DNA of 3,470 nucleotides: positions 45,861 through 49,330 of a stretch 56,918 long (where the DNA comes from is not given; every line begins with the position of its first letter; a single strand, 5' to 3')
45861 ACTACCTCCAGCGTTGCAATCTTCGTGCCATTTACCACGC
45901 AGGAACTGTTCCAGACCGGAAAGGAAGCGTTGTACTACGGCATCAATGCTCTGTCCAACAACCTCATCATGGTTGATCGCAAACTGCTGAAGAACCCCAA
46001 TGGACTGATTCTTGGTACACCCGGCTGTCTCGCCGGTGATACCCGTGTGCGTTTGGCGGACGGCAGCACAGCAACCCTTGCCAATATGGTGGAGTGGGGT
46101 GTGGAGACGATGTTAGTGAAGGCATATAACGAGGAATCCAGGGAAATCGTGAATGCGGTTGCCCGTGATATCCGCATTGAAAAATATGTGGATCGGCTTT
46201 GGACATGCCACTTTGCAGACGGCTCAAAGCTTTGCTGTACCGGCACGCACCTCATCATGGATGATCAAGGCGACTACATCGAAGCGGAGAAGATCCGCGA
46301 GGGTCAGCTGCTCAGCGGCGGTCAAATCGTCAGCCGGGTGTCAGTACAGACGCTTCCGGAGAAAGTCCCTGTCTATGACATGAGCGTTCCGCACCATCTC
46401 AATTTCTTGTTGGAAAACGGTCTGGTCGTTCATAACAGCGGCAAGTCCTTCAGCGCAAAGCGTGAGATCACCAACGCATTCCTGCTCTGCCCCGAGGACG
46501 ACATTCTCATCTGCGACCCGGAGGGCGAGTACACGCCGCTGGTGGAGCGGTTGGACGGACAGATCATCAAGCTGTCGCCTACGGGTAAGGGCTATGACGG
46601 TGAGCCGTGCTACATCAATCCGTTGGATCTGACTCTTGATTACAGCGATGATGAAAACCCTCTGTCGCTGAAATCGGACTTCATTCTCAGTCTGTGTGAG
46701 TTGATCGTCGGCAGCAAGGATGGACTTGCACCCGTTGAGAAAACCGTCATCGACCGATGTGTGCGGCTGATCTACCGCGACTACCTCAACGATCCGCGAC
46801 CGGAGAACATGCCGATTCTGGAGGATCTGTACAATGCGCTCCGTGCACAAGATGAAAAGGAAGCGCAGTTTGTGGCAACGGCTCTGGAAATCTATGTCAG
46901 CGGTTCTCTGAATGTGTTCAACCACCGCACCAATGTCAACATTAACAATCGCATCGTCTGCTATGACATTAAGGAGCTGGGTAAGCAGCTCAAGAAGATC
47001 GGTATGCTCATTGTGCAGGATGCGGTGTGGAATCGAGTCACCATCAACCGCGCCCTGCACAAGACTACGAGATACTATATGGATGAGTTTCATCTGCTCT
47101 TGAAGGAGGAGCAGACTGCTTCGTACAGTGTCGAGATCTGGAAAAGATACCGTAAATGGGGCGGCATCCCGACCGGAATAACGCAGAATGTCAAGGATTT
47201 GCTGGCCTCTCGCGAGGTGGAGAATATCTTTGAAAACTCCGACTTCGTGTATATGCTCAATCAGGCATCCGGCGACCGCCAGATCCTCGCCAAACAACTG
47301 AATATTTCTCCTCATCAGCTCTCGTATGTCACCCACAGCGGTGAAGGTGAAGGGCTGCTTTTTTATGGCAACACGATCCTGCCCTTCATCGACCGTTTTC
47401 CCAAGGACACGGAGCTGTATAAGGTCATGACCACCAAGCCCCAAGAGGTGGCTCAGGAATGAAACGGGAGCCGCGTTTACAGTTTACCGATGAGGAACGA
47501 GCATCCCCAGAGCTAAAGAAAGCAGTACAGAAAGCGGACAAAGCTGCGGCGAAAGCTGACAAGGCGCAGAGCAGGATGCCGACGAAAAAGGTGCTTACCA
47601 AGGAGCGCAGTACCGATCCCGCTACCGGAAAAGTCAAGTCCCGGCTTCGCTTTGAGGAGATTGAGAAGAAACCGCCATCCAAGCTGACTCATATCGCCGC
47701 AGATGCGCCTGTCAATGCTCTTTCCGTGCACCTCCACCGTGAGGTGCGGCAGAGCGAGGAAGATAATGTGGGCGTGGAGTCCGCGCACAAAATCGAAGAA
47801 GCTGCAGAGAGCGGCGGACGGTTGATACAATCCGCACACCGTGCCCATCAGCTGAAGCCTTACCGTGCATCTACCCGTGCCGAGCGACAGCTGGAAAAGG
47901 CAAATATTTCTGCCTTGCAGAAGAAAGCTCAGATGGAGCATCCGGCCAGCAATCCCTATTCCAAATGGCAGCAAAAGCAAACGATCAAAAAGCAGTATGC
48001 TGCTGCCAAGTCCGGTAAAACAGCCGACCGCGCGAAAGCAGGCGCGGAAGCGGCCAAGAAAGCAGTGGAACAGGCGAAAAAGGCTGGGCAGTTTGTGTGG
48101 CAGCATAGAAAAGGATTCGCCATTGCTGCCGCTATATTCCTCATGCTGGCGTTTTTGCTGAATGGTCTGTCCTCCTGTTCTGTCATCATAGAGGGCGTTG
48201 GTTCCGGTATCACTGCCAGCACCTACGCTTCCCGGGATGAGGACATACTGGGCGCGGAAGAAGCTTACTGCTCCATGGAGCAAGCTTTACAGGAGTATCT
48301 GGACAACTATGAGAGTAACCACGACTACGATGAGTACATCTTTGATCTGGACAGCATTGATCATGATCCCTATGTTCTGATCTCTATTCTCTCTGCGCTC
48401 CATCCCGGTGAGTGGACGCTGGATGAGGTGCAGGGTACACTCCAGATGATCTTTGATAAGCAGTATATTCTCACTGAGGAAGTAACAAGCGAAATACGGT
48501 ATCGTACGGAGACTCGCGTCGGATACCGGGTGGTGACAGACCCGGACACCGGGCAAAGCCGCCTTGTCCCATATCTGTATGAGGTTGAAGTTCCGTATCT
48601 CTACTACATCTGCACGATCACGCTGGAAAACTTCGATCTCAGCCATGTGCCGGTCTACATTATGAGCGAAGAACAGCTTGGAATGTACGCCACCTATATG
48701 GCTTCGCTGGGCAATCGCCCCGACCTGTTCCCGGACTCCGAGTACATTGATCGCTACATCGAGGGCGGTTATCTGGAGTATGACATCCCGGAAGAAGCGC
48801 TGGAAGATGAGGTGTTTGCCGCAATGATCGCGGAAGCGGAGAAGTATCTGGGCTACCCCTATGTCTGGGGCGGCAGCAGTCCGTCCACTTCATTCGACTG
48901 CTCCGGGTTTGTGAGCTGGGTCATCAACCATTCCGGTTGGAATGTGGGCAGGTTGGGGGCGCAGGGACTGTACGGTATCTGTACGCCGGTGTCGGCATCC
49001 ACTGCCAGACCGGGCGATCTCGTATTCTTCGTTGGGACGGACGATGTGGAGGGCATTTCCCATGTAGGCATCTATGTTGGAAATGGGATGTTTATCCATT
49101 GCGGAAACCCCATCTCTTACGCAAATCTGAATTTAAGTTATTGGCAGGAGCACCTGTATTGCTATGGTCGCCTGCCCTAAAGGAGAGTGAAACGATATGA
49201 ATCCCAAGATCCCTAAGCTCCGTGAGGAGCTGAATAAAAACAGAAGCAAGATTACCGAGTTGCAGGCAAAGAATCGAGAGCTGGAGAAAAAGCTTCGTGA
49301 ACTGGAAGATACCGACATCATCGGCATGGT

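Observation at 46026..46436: Mini-intein splits the Walker A P-loop of the ICE VirB4-like ATPase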

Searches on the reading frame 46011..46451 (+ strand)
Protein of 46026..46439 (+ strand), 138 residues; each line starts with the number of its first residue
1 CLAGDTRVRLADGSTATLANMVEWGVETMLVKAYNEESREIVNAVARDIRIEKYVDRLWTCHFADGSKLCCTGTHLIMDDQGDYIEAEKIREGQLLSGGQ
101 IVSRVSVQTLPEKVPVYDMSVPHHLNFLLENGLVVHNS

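Call 3: search_protein_families(library=pfam, proteins=[window:46026-46436:+], max_evalue=1)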
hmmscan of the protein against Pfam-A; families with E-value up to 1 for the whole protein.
window:46026-46436:+ (137 aa): 1 family
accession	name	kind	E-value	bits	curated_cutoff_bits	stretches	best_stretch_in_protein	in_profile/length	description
PF14890.11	Intein_splicing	-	5.6e-11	42.9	35.8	2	105-137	124-155/155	Intein splicing domain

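Call 4: search_protein_families(library=ncbifam, proteins=[window:46026-46436:+], max_evalue=1)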
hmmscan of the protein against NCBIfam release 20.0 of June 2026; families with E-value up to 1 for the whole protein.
window:46026-46436:+ (137 aa): 6 families
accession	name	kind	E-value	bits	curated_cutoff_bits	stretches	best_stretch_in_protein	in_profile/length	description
NF052663.1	RtcB_rel_intein2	exception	1.3e-10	40.8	1050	2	1-95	78-169/626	intein-containing RctB family protein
TIGR01445.1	intein_Nterm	domain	1.9e-06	28.8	24.5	1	1-78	1-82/83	intein N-terminal splicing region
TIGR01443.1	intein_Cterm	domain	5.1e-05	23.4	15.6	1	115-137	1-23/24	intein C-terminal splicing region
NF005852.0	PRK07773.1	equivalog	8e-05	21.1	780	1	1-112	398-506/886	replicative DNA helicase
NF038136.1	rSAM_Rv_intein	exception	0.00019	20.4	700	1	1-86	76-158/574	intein-containing Rv2578c family radical SAM protein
NF038162.1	RtcB_rel_intein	exception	0.0051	14.8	1150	1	1-94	95-185/961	intein-containing RtcB family protein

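Call 5: search_solved_structures(query=window:46026-46439:+, max_evalue=10, show_alignments=3)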
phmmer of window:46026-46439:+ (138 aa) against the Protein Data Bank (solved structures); distinct sequences matched with E-value up to 10: 18.
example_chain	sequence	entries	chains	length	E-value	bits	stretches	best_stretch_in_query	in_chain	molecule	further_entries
7cfv_A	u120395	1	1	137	0.00018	24.8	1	54-137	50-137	Spl DnaX mini-intein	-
1ocp_A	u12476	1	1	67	0.0005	23.3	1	12-64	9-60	OCT-3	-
5mfb_A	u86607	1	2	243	0.00092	22.5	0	9-47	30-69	YIII(Dq)4CqI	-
4d4e_A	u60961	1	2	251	0.0013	22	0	9-47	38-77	ARMADILLO REPEAT PROTEIN ARM00016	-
4e2u_A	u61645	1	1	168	0.0013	22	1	38-138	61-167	Pho radA intein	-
5mfi_A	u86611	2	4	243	0.0078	19.5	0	9-44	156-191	YIII(Dq.V2)4CqI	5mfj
4d49_A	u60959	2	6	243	0.0091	19.3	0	9-44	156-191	ARMADILLO REPEAT PROTEIN ARM00027 | YIII(Dq.V1)4CPAF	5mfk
2lqm_A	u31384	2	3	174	0.0091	19.2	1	88-138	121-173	Pho radA intein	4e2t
6ht5_E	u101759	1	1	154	0.031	17.5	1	6-62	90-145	POU domain, class 5, transcription factor 1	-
3l1p_A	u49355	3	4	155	0.032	17.5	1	6-62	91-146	POU domain, class 5, transcription factor 1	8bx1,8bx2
4o1r_A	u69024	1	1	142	0.053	16.8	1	2-137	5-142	Replicative DNA helicase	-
4kl5_A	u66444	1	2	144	0.088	16.1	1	62-137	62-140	DNA polymerase III, alpha subunit, Nucleic acid binding, OB-fold, tRNA/helicase-type chime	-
2keq_A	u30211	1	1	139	0.14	15.4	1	62-137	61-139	DNA polymerase III alpha subunit, Nucleic acid binding OB-fold tRNA/helicase-type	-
4kl6_A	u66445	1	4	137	0.15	15.3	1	62-137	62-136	DNA-directed DNA polymerase,Nucleic acid binding, OB-fold, tRNA/helicase-type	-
7qil_A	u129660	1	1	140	0.27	14.5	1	60-137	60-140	DnaE intein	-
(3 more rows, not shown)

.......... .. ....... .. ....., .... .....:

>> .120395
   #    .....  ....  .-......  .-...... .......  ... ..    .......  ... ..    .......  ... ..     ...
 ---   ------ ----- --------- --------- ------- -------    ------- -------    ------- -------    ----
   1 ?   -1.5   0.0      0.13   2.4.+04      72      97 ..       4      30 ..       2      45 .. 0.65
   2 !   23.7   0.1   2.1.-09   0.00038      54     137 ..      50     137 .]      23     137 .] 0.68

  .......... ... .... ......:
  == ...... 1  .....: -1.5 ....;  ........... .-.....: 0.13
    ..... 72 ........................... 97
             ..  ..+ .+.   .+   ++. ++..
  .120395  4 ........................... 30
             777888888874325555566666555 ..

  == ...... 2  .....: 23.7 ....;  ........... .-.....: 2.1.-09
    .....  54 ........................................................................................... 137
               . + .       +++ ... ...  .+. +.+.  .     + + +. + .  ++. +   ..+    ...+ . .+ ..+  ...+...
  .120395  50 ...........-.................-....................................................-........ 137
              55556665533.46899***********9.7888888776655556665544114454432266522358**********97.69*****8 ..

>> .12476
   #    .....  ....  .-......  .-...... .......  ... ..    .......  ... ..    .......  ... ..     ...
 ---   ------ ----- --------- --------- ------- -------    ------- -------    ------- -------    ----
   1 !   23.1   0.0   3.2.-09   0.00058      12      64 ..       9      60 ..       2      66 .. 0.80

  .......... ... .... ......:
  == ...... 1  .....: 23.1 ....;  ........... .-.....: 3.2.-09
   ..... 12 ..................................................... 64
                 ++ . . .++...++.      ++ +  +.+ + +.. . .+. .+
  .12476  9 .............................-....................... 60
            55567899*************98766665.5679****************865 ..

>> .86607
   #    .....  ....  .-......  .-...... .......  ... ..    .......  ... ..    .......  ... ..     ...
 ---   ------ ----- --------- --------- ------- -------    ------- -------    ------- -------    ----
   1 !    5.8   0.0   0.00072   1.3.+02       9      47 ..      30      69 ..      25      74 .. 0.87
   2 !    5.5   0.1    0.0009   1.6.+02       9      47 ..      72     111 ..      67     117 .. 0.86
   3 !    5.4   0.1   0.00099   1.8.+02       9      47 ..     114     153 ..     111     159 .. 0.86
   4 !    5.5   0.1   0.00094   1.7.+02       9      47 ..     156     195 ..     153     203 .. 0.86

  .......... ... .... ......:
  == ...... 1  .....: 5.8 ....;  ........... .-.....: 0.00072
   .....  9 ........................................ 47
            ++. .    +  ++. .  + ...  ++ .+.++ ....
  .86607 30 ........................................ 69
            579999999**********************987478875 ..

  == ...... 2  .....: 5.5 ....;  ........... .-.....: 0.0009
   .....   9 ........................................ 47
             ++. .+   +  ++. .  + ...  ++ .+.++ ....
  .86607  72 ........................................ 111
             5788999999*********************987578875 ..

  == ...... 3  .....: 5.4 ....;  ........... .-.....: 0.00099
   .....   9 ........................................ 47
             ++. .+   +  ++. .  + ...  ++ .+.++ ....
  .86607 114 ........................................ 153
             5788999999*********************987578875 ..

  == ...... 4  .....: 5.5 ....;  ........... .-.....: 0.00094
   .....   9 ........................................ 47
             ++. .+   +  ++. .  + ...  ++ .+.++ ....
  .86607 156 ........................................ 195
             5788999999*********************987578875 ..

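Call 31: predict_structure(alignment_id=A1)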
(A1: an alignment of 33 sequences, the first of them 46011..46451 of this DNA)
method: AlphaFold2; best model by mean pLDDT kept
length: 147 residues; sequences in the alignment: 33
mean_pLDDT: 92.9   pTM: 0.87
mean pLDDT of the five models: 92.9, 92.4, 92.0, 85.0, 80.4
residues with pLDDT >= 90: 134; 70-90: 4; 50-70: 4; < 50: 5
segments of 3 or more residues with pLDDT < 50: 145-147
pLDDT, mean of each block of 10 residues (from residue 1): 76 98 97 96 96 94 97 96 95 97 98 96 92 97 59
secondary structure, 60 per line:
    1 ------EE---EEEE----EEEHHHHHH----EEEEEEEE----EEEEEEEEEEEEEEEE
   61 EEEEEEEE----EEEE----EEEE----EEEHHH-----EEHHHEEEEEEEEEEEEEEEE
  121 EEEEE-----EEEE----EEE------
elements in order: E12-15 E20-22 H23-28 E33-40 E45-68 E73-76 E81-84 E89-91 E105-125 E131-134 E139-141

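Call 33: fold_search(model_id=the predicted structure, library=pdb)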
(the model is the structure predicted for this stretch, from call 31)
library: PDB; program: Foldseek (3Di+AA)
matches with E <= 10: 296; with E <= 0.001: 62
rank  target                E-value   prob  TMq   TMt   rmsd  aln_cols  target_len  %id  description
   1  4o1r                  6.8e-10  1.00  0.75  0.77   3.8       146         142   24  Crystal structure of NpuDnaB intein (released 2014-03-19)
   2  6frh_B                1.7e-09  1.00  0.81  0.80   2.9       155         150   18  Crystal structure of Ssp DnaB Mini-Intein variant M86 (released 2019-01-30)
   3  1mi8                  2.9e-09  1.00  0.78  0.81   3.0       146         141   17  2.0 Angstrom crystal structure of a DnaB intein from Synechocystis sp. PCC 6803 (released 2003-08-19)
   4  6y75_B                3.0e-09  1.00  0.83  0.82   2.7       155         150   19  BIL2 domain from T.thermophila BUBL1 locus (C1A-N143A) (released 2021-02-03)
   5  6tmm_BBB              3.2e-09  1.00  0.81  0.77   2.9       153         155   19  BIL2 domain from T.thermophila BUBL1 locus (C1A-N143A) (released 2020-12-16)
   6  6frh_A                3.9e-09  1.00  0.79  0.73   3.9       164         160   16  Crystal structure of Ssp DnaB Mini-Intein variant M86 (released 2019-01-30)
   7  6tmm_AAA              4.4e-09  1.00  0.82  0.78   3.1       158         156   19  BIL2 domain from T.thermophila BUBL1 locus (C1A-N143A) (released 2020-12-16)
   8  6y75_A                4.6e-09  1.00  0.85  0.82   2.2       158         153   19  BIL2 domain from T.thermophila BUBL1 locus (C1A-N143A) (released 2021-02-03)
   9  4kl5_A                9.9e-09  1.00  0.77  0.81   3.8       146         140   18  Crystal structure of NpuDnaE intein (released 2013-09-04)
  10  6rpq                  1.2e-08  1.00  0.78  0.48   3.0       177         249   19  Crystal structure of PhoCDC21-1 intein (released 2019-08-14)
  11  4kl5_B                1.8e-08  1.00  0.80  0.83   2.5       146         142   19  Crystal structure of NpuDnaE intein (released 2013-09-04)
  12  8ubs_A                2.4e-08  1.00  0.77  0.76   3.1       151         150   18  Crystal structure of NrdJ-1 split intein fusion (released 2024-10-09)
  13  6fre                  2.9e-08  1.00  0.77  0.74   3.1       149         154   15  Crystal structure of G-1F/H73A mutant of Ssp DnaB Mini-Intein variant M86 (released 2019-01-30)
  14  6frg                  4.0e-08  1.00  0.78  0.73   3.0       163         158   15  Crystal structure of G-1F mutant of Ssp DnaB Mini-Intein variant M86 (released 2019-01-30)
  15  2in0                  4.5e-08  1.00  0.78  0.82   2.7       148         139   22  crystal structure of Mtu recA intein splicing domain (released 2007-05-01)
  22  2lwy_MODEL_1_A        1.3e-07  1.00  0.82  0.87   2.0       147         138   20  Solution Structure of Bacterial Intein-Like domain from Clostridium thermocellum (released 2013-05-08)
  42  7cfv_MODEL_1_A        2.0e-05  1.00  0.67  0.71   7.4       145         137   26  Solution NMR structure of DnaX mini intein from Spirulina platensis (released 2020-12-23)
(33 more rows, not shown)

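Call 57: find_related_loci(query=A3, collection=genome_contigs, flank=3000)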
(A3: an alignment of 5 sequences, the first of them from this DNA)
Query A3 (137 aa) in genome_contigs; peptide patterns used: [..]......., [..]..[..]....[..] (x = any residue, [..] = any of these).
58 stretches matched a pattern; 19 encode a relative of the query (tblastn E <= 1e-3); 19 distinct loci.
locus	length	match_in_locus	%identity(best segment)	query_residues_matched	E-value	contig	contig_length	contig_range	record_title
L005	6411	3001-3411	68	1-137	2e-66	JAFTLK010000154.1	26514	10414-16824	MAG: Clostridia bacterium isolate RGIG3925 Roe_deer_Cecum-3__c208494, whole genome shotgun sequence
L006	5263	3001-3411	66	1-137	2e-60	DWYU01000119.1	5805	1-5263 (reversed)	MAG TPA_asm: Candidatus Oscillibacter excrementavium isolate 5302 USAMLcec4__C99726_L5805_SAMN06368940, whole genome sho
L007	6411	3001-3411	65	1-137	1e-59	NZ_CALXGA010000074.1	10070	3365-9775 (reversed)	MAG: uncultured Intestinimonas sp. isolate BRZ_F__bin67 BRZ_F__NODE_7637_length_10070_cov_11.253377, whole genome shotgu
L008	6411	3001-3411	60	1-137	6e-54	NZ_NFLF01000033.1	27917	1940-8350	Lachnoclostridium sp. An138 An138_contig_33, whole genome shotgun sequence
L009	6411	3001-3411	60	1-137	1e-53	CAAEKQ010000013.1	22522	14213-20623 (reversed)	MAG TPA_asm: uncultured Oscillospiraceae bacterium, isolate HGM12964, WGS project CAAEKQ010000000 data, contig: ERS53720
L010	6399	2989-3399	61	1-137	5e-53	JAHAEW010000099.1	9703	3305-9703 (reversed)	MAG: Clostridiales bacterium isolate L3_058_000G1_dasL3_058_000G1_concoct_79_sub L3_058_000G1_scaffold_6862, whole genom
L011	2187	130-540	58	1-137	1e-52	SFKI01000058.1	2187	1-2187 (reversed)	MAG: Subdoligranulum variabile isolate W1P45.008 Contig21464, whole genome shotgun sequence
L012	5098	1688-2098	57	1-137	4e-51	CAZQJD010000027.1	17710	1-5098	MAG TPA_asm: uncultured Oscillibacter sp. isolate SRP315200_co1_481 genome assembly, contig: NODE_6131_length_17710_cov_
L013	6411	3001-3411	56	1-137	2e-49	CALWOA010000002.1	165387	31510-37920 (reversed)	MAG: uncultured Oscillospiraceae bacterium isolate BRZ_AG__bin100 genome assembly, contig: BRZ_AG__NODE_140_length_16538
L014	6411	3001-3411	57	1-137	1e-48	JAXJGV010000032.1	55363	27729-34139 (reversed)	MAG: Oscillospiraceae bacterium isolate DOME_MAG_1263 1263_C0121_k141_178813, whole genome shotgun sequence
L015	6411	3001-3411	52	1-137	6e-46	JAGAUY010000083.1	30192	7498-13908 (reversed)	MAG: Oscillospiraceae bacterium isolate RGIG8797 Water_deer_Colon.Co__c1012889, whole genome shotgun sequence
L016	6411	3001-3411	54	1-137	3e-45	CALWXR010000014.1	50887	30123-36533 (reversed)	MAG: uncultured Oscillospiraceae bacterium isolate BRZ_KQ__bin155 genome assembly, contig: BRZ_KQ__NODE_1289_length_5088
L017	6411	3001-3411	54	1-137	1e-44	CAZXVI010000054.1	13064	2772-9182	MAG TPA_asm: uncultured Ruminococcus sp. isolate SRP222994_co1_419 genome assembly, contig: NODE_10072_length_13064_cov_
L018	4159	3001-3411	55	1-137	1e-44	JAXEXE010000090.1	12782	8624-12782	MAG: Faecousia sp. isolate SUG2902 k141_213387, whole genome shotgun sequence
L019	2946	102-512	53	1-137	3e-43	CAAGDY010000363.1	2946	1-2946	MAG TPA_asm: uncultured Anaerovibrio sp., isolate HGM14054, WGS project CAAGDY010000000 data, contig: SRS476152_62_k119_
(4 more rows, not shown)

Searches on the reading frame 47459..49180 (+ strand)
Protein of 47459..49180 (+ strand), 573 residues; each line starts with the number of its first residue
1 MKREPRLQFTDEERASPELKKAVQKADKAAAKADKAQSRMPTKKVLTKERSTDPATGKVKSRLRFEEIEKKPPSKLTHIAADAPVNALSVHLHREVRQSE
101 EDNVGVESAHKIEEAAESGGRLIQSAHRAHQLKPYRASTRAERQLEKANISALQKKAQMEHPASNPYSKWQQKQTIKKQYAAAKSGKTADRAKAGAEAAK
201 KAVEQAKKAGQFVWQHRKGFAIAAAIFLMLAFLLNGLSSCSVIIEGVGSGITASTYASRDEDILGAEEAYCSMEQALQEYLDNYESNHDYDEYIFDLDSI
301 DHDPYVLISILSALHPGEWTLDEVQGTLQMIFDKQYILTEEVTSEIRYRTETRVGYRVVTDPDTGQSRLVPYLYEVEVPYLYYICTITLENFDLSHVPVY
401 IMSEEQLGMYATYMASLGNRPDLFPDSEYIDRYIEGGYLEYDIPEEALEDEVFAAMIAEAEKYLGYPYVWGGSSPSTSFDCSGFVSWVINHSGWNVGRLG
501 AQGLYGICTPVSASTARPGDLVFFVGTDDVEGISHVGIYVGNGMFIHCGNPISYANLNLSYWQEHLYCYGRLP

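Call 13: search_protein_families(library=ncbifam, proteins=[window:47459-49180:+], max_evalue=0.001)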
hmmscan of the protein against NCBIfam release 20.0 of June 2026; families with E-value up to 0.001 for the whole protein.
window:47459-49180:+ (573 aa): 8 families
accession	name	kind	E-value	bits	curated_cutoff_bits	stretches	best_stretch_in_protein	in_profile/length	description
NF045974.1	conju_CD1108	subfamily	1.5e-74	249.9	100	1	167-353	1-189/190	CD1108 family mobile element protein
NF010495.0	PRK13914.1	equivalog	1.7e-27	96.5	647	1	454-571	367-480/481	invasion associated endopeptidase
NF040678.1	EntFM_CwpFM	equivalog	4e-20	72.2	720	1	456-570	315-428/430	enterotoxin EntFM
NF038345.1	wall_hydro_RipC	exception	8.4e-20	71.5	425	1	453-549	251-343/362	peptidoglycan hydrolase RipC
NF008096.1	PRK10838.1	equivalog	5.3e-09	36.1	186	1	457-566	72-179/189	bifunctional murein DD-endopeptidase/murein LD-carboxypeptidase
NF046048.1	NlpC_P60_DIP1281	equivalog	4.4e-06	25.8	517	1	479-546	498-560/587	DIP1281 family NlpC/P60 protein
NF033742.1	NlpC_p60_RipB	exception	6.6e-06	25.9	335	1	457-548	81-179/206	NlpC/P60 family peptidoglycan endopeptidase RipB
NF033743.1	NlpC_inact_RipD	exception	1.5e-05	24.6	215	1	477-551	91-160/181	NlpC/P60 family peptidoglycan-binding protein RipD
